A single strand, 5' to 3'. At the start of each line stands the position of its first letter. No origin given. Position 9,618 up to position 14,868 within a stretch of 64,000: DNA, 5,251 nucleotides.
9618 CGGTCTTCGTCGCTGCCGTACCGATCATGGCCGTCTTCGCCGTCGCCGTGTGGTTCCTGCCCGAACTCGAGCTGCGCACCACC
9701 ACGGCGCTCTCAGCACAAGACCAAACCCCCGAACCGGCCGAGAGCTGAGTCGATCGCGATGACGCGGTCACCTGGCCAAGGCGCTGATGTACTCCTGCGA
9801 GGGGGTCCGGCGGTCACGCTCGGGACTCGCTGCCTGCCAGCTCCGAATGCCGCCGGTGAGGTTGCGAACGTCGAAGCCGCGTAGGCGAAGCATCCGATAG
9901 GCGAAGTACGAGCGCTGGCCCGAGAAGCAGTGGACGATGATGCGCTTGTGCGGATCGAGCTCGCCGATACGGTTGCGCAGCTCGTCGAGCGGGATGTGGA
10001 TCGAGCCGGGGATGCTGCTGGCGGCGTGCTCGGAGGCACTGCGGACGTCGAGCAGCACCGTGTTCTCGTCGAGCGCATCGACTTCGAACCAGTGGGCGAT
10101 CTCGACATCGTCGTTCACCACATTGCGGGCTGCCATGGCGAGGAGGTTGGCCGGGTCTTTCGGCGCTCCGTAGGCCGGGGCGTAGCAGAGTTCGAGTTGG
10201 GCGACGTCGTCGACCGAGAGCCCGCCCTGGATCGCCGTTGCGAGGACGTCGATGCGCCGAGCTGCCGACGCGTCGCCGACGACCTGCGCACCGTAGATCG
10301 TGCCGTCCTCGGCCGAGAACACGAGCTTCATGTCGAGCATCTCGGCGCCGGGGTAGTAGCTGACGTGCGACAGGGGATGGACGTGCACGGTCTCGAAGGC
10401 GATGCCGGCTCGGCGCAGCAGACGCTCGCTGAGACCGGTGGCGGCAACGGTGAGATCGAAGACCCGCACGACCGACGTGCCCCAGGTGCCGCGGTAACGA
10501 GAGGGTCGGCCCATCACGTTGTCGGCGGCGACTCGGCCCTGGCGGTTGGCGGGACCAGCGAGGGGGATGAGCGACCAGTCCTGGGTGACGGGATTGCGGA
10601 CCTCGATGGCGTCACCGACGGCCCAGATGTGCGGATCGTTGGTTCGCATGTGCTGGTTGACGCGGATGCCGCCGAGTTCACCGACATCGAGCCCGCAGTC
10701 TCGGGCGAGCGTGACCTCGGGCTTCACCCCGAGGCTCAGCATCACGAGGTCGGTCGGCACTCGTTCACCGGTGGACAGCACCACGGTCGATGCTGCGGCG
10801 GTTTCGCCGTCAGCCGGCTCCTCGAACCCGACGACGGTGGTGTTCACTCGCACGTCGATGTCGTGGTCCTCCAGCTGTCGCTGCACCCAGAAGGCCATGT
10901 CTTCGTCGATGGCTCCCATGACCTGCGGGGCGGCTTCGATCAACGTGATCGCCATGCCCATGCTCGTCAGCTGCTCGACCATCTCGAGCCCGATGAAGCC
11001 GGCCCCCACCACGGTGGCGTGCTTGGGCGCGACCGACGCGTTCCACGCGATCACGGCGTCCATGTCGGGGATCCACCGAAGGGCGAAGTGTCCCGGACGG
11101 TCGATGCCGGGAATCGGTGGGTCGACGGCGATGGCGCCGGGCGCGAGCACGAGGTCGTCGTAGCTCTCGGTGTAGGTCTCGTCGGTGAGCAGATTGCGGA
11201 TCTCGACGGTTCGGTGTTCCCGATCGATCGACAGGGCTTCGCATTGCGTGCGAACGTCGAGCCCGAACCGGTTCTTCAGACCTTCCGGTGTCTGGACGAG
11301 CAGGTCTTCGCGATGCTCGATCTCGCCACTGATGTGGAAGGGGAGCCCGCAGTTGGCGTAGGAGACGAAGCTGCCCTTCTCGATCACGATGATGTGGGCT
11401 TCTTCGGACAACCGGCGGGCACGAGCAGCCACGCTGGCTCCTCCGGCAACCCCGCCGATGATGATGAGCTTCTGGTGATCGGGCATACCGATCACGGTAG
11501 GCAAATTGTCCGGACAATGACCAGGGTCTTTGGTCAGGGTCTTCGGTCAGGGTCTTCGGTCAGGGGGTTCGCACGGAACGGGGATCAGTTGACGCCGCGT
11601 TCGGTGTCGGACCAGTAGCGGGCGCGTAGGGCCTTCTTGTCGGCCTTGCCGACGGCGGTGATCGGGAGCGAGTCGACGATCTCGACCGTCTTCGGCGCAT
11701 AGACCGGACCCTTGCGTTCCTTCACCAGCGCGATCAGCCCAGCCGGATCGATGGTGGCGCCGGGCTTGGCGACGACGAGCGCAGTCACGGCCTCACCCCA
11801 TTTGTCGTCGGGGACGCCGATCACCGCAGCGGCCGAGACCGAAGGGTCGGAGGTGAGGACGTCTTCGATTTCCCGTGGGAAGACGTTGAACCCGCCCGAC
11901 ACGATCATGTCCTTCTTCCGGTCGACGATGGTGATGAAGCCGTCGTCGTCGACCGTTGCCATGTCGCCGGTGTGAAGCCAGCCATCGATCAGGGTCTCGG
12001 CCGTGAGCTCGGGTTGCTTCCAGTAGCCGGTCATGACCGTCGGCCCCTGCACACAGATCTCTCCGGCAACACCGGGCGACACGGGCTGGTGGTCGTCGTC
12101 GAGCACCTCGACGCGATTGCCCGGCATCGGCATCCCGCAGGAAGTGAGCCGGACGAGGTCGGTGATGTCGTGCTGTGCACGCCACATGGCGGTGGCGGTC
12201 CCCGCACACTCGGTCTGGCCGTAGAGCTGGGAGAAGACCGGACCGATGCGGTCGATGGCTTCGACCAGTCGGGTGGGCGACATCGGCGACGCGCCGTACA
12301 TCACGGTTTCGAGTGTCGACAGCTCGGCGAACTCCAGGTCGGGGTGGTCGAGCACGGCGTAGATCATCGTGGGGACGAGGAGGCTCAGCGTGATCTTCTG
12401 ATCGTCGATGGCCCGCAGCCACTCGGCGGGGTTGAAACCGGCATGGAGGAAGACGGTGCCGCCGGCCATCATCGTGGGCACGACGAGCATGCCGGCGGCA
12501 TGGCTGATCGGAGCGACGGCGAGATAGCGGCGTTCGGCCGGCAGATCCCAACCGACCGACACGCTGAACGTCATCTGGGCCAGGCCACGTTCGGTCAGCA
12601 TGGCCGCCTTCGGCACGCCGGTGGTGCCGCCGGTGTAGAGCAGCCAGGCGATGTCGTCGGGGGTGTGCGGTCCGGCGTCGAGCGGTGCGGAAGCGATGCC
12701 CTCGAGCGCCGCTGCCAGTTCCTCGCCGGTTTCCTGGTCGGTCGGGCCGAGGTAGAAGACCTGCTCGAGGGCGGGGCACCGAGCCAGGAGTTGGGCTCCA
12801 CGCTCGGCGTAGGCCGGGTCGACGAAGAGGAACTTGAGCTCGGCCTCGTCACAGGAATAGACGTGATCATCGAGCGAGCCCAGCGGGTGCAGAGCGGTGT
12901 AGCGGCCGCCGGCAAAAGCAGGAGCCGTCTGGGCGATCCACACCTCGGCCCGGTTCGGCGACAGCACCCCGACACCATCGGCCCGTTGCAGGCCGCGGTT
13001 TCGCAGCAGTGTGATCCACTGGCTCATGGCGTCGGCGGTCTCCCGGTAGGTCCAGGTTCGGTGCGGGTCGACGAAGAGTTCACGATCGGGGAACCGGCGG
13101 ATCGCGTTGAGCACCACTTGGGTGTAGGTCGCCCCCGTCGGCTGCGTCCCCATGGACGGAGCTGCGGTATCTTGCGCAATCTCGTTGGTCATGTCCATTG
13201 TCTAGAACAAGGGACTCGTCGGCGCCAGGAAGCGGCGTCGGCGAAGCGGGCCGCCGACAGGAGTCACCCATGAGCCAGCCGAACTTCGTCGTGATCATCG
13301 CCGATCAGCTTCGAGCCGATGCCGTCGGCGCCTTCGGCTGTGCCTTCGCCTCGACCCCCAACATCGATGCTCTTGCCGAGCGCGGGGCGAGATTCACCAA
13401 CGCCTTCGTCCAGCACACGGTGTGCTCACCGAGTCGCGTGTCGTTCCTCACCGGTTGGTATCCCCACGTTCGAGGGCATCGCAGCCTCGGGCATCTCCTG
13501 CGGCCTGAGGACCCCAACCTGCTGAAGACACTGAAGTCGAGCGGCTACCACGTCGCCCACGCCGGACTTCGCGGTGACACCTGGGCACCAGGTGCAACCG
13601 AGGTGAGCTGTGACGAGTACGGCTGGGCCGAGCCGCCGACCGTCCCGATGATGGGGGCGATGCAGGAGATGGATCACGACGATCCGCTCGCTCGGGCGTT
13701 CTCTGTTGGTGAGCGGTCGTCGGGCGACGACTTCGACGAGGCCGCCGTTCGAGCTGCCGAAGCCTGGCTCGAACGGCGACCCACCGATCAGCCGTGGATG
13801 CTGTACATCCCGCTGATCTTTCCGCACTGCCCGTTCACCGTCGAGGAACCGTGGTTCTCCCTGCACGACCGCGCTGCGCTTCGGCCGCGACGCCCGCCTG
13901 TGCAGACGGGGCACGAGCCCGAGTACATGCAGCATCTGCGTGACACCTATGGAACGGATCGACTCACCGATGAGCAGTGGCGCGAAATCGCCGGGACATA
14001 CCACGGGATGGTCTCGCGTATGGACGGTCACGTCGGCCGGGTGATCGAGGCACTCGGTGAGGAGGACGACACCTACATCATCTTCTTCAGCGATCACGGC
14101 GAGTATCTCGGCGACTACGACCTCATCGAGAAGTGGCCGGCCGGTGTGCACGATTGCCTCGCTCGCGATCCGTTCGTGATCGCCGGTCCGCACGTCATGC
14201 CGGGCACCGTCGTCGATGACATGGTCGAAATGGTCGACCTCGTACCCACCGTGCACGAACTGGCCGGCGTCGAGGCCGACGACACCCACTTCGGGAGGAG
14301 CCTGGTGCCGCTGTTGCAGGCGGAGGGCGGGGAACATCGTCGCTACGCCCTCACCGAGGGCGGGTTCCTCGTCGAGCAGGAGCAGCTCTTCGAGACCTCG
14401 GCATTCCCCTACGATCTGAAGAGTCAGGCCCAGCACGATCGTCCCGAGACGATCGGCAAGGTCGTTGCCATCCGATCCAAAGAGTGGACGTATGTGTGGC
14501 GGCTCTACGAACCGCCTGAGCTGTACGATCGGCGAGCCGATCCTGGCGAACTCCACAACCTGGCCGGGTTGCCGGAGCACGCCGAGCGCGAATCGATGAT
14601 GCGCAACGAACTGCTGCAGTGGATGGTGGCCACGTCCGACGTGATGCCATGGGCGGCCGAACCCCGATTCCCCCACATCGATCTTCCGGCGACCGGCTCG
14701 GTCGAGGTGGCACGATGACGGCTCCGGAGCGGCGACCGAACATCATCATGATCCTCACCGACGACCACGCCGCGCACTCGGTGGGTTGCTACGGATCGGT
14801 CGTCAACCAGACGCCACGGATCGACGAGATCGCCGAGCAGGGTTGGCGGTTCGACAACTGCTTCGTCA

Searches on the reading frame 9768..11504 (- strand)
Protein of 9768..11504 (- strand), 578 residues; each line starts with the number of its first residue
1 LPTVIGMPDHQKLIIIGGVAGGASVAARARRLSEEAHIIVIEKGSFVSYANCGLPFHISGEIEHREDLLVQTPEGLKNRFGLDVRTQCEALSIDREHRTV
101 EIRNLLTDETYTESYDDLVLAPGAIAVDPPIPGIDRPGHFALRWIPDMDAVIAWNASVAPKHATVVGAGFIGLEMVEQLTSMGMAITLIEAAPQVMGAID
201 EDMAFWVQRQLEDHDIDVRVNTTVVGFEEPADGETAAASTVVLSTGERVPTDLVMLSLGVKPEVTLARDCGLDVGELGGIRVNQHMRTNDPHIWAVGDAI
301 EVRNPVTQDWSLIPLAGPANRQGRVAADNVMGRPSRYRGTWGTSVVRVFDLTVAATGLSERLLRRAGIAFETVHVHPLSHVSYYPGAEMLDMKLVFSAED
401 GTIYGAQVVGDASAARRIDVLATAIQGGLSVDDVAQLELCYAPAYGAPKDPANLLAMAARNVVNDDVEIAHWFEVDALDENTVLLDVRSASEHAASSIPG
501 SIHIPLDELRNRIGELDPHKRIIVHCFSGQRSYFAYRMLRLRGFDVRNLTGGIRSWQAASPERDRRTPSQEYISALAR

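Call 33: search_protein_families(library=pfam, proteins=[window:9768-11504:-], max_evalue=0.001)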
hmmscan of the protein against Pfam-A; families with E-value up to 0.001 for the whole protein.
window:9768-11504:- (578 aa): 8 families
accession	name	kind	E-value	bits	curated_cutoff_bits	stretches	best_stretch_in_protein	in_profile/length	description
PF07992.20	Pyr_redox_2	-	3.3e-56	191.3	26.1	1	12-310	2-278/291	Pyridine nucleotide-disulphide oxidoreductase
PF00581.25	Rhodanese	-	8.2e-20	71.6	22.2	1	478-559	9-102/102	Rhodanese-like domain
PF00070.33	Pyr_redox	-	6.4e-16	59.1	22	1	162-235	1-74/82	Pyridine nucleotide-disulphide oxidoreductase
PF02852.28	Pyr_redox_dim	-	1.4e-14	54.6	25.3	1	346-444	4-101/110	Pyridine nucleotide-disulphide oxidoreductase, dimerisation domain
PF13450.12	NAD_binding_8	-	6.4e-06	26.8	21.9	0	165-200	1-36/68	NAD(P)-binding Rossmann-like domain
PF06690.17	HcgC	-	0.00013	22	31.4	0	150-227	31-109/248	FeGP cofactor biosynthesis protein, methyltransferase HcgC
PF13241.12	NAD_binding_7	-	0.00027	21.9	22.1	0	158-217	5-60/104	Putative NAD(P)-binding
PF13738.12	Pyr_redox_3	-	0.00088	19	30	0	76-297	90-305/305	Pyridine nucleotide-disulphide oxidoreductase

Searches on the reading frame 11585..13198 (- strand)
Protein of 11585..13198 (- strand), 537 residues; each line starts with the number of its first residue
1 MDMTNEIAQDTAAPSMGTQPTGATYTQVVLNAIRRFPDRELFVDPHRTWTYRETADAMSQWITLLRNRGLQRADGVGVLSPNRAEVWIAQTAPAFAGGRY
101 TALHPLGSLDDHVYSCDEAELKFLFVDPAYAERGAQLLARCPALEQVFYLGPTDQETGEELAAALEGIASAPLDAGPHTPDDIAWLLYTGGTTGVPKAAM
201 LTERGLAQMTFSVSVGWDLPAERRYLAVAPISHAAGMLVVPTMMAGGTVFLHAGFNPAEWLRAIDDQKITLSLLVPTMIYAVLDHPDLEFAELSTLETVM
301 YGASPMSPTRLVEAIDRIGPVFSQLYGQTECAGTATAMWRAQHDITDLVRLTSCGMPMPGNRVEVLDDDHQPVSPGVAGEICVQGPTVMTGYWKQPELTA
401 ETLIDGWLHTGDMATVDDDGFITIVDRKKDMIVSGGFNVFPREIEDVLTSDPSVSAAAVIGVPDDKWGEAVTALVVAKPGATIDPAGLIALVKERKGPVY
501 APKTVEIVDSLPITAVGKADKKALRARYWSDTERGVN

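Call 33: search_protein_families(library=pfam, proteins=[window:11585-13198:-], max_evalue=0.001)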
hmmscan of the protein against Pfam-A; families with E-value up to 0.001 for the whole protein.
window:11585-13198:- (537 aa): 2 families
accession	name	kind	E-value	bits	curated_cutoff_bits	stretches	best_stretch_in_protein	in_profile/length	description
PF00501.34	AMP-binding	-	2e-77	261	29.9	1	32-393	4-384/384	AMP-binding enzyme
PF13193.12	AMP-binding_C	-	2.8e-19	70.2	24.5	1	443-518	1-76/76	AMP-binding enzyme C-terminal domain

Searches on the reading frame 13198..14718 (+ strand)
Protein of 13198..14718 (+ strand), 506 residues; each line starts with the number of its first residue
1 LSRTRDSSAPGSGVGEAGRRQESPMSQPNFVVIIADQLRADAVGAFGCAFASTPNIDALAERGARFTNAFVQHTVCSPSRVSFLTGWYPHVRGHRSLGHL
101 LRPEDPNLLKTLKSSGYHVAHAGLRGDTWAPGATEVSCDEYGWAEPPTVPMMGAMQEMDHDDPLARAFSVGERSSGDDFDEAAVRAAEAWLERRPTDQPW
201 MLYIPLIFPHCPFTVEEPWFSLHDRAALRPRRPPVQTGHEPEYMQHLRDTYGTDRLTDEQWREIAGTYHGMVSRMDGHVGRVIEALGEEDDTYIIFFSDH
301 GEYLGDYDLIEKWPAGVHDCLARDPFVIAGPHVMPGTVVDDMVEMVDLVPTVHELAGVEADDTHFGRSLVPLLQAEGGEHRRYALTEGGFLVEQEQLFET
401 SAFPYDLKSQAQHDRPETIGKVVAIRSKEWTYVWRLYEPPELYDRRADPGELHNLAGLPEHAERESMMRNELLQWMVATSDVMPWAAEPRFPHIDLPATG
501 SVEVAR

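Call 33: search_protein_families(library=pfam, proteins=[window:13198-14718:+], max_evalue=0.001)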
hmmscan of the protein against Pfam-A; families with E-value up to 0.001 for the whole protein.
window:13198-14718:+ (506 aa): 3 families
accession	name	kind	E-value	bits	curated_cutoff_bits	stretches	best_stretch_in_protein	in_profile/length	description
PF00884.28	Sulfatase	-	2.9e-41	142.2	25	1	28-358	1-301/301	Sulfatase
PF16347.10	SGSH_C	-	2.8e-12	47.5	29.3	1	322-382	16-77/154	N-sulphoglucosamine sulphohydrolase, C-terminal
PF01663.27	Phosphodiest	-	2.2e-09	37.8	23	1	31-92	2-60/342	Type I phosphodiesterase / nucleotide pyrophosphatase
